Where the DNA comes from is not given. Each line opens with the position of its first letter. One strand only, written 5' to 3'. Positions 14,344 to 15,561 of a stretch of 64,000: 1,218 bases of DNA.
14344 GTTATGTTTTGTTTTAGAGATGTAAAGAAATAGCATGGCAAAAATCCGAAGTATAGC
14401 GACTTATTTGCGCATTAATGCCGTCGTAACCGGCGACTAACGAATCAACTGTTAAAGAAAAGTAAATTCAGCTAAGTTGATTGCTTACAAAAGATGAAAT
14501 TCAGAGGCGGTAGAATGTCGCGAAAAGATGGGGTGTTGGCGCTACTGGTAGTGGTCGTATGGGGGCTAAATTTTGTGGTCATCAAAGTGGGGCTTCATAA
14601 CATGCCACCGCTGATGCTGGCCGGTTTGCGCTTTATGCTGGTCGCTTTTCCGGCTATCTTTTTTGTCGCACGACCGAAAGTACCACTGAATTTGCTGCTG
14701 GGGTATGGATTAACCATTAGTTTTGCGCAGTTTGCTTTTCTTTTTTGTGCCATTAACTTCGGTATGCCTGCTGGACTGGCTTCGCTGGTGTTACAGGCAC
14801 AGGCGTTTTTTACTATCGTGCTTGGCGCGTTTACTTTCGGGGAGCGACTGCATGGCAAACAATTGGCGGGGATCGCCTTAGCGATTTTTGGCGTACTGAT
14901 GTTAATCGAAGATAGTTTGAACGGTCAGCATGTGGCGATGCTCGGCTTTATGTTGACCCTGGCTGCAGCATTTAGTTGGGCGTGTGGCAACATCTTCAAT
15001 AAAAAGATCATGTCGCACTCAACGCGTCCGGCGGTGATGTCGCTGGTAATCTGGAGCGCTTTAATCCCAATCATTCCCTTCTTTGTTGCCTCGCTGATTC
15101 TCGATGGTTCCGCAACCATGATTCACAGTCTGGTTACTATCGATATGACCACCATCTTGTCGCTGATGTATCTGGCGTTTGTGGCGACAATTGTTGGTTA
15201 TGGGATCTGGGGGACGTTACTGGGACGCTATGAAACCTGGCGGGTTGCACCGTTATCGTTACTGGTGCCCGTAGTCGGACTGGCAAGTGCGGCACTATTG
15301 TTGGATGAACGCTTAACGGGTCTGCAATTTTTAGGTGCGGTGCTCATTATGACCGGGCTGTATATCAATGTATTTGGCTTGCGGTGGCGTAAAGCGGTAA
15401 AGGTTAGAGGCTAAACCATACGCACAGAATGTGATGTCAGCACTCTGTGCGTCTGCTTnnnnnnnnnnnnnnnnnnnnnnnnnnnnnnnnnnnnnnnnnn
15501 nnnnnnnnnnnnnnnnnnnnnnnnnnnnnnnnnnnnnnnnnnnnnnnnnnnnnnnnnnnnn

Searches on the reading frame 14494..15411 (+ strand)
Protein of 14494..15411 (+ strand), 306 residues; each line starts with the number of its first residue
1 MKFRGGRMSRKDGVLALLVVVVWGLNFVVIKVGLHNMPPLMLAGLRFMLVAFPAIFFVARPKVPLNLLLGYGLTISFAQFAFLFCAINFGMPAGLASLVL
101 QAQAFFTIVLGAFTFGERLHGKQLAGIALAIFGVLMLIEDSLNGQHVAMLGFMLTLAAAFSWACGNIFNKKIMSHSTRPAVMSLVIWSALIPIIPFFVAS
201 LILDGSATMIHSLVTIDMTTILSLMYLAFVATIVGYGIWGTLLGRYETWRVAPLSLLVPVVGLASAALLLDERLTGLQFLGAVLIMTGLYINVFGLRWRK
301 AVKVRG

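Call 17: find_related_loci(query=window:14494-15411:+, collection=genome_contigs, flank=9000)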
Query window:14494-15411:+ (306 aa) in genome_contigs; peptide patterns used: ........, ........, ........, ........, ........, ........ (x = any residue, [..] = any of these).
157 stretches matched a pattern; 113 encode a relative of the query (tblastn E <= 1e-3); the best 80 are kept; 80 distinct loci.
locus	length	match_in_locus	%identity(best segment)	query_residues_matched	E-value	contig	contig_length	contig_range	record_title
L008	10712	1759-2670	99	1-304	0e+0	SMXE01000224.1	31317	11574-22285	MAG: Caldithrix sp. isolate CR04bin15 k141_1772162, whole genome shotgun sequence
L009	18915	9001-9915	98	2-306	0e+0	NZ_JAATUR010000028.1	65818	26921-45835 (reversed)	Escherichia coli strain SCPM-O-B-8794 28length=65818, whole genome shotgun sequence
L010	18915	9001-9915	96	2-306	0e+0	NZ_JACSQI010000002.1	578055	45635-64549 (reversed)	Escherichia whittamii strain Sa2BVA5 NODE_2_length_578055_cov_7.746463, whole genome shotgun sequence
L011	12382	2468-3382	95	2-306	0e+0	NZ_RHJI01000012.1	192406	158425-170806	Escherichia sp. E1V33 1V33_12_consensus, whole genome shotgun sequence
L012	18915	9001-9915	96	2-306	0e+0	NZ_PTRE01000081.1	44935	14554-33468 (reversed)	Escherichia sp. MOD1-EC7003 MOD1-EC7003_81_length_44935_cov_113, whole genome shotgun sequence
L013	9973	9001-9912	92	3-306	1e-178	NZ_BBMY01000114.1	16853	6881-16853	Escherichia albertii NBRC 107761 = DSM 17582 strain NBRC 107761, whole genome shotgun sequence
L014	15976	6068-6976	87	4-306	5e-166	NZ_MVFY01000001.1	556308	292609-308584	Citrobacter portucalensis strain A60 A60_S7_L001_NODE_1_length_556308_cov_17.9926, whole genome shotgun sequence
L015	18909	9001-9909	87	4-306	2e-165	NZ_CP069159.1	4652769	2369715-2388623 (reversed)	Citrobacter sp. R56 chromosome, complete genome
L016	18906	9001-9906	85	4-305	6e-165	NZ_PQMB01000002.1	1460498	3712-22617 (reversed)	Citrobacter amalonaticus strain S646 scaffold2.1, whole genome shotgun sequence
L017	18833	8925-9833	85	4-306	2e-164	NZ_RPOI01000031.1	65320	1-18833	Citrobacter youngae strain CCUG 30791 citrobacter_youngae_CCUG30791T_0000031, whole genome shotgun sequence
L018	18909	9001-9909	86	4-306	7e-164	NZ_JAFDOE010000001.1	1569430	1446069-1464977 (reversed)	Citrobacter sp. FP75 contig1, whole genome shotgun sequence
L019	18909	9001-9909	85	4-306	9e-164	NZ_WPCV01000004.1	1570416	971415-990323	Citrobacter sp. On2M On2M_4, whole genome shotgun sequence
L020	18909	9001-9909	85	4-306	4e-163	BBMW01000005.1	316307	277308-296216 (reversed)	Citrobacter werkmanii NBRC 105721 DNA, contig: CIWKM05, whole genome shotgun sequence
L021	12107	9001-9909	83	4-306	3e-163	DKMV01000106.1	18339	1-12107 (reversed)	MAG TPA_asm: Leclercia sp. UBA7405 UBA7405_contig_633, whole genome shotgun sequence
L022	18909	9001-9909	84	4-306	1e-162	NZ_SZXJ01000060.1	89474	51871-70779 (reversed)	Citrobacter sp. wls619 contig42, whole genome shotgun sequence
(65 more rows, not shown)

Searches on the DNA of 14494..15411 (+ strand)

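Call 35: search_dna_similar(query=L012:9830-9990:+, collection=ecoli_genomes, mode=near, max_rows=25, rows=best)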
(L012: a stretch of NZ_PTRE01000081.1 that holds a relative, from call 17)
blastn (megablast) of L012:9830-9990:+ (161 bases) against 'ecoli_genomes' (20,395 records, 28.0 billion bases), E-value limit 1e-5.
Records with a match: 5021; places in all: 7567; records where one place covers at least 80% of the query: 0.
Genomes with a match: 5019 of 5426; with a place that covers at least 80% of the query: 0. Places per genome that has any: lowest 1, median 2, highest 6. On chromosomes: 7557 places; on plasmids: 10.
Best place of each record, by identity: 95-99% 2919; 90-95% 2101; 80-90% 1.
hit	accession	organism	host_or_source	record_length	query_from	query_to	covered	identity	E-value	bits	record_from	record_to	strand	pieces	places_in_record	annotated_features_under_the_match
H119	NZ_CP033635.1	Escherichia coli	chicken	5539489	67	161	59%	97.9%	6e-38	165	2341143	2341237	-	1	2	6-phospho-beta-glucosidase | marB: multiple antibiotic resistance protein MarB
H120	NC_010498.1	Escherichia coli SMS-3-5 strain SMS-3-5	-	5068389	67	161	59%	97.9%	6e-38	165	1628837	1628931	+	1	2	6-phospho-beta-glucosidase | marB: multiple antibiotic resistance protein MarB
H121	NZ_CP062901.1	Escherichia coli O152:H23 strain Res13-Lact-ER01-35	Sus scrofa domesticus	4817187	67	161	59%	97.9%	6e-38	165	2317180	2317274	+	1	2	6-phospho-beta-glucosidase | marB: multiple antibiotic resistance protein MarB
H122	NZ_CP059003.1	Escherichia coli strain 2D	Homo sapiens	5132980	67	161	59%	97.9%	6e-38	165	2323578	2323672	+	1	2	6-phospho-beta-glucosidase | marB: multiple antibiotic resistance protein MarB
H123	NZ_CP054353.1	Escherichia coli strain SCU-172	Homo sapiens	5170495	67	161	59%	97.9%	6e-38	165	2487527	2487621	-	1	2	6-phospho-beta-glucosidase | marB: multiple antibiotic resistance protein MarB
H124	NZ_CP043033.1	Escherichia coli strain XDL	Homo sapiens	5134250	67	161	59%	97.9%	6e-38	165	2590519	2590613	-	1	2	6-phospho-beta-glucosidase | marB: multiple antibiotic resistance protein MarB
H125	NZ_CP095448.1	Escherichia coli strain LS45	chicken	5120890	67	161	59%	97.9%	6e-38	165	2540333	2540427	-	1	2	6-phospho-beta-glucosidase | marB: multiple antibiotic resistance protein MarB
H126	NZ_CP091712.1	Escherichia coli strain KFu014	river water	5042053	67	161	59%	97.9%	6e-38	165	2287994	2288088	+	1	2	6-phospho-beta-glucosidase | marB: multiple antibiotic resistance protein MarB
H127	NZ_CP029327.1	Escherichia coli strain A37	Notomys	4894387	67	161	59%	97.9%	6e-38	165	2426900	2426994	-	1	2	6-phospho-beta-glucosidase | marB: multiple antibiotic resistance protein MarB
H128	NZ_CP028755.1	Escherichia coli strain A20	Mexican long-nosed bat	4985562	67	161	59%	97.9%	6e-38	165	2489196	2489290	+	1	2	6-phospho-beta-glucosidase | marB: multiple antibiotic resistance protein MarB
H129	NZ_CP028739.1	Escherichia coli strain A36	Pseudomys apodemoides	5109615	67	161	59%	97.9%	6e-38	165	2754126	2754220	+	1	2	6-phospho-beta-glucosidase | marB: multiple antibiotic resistance protein MarB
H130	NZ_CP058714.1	Escherichia coli strain M172-1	Manis javanica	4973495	67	161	59%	97.9%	6e-38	165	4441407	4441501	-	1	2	6-phospho-beta-glucosidase | marB: multiple antibiotic resistance protein MarB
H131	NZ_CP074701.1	Escherichia coli strain 702/18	Homo sapiens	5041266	67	161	59%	97.9%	6e-38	165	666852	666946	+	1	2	6-phospho-beta-glucosidase | marB: multiple antibiotic resistance protein MarB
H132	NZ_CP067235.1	Escherichia coli strain SBF22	surface water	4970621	67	161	59%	97.9%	6e-38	165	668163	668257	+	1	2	6-phospho-beta-glucosidase | marB: multiple antibiotic resistance protein MarB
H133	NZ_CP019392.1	Escherichia coli strain XH992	Homo sapiens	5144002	67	161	59%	97.9%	6e-38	165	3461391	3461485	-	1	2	6-phospho-beta-glucosidase | marB: multiple antibiotic resistance protein MarB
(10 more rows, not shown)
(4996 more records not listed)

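Call 59: search_rna_families(source=L014, start=6900, end=7800, threshold=evalue, max_evalue=0.1)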
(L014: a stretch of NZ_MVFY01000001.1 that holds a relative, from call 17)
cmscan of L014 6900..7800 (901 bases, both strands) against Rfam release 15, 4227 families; matches with E-value up to 0.1: 1.
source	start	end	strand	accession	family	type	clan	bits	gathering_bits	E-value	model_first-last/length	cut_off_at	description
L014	7379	7546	+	RF01731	TwoAYGGAY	Cis-reg;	CL00106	28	43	0.052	1-168/168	no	TwoAYGGAY RNA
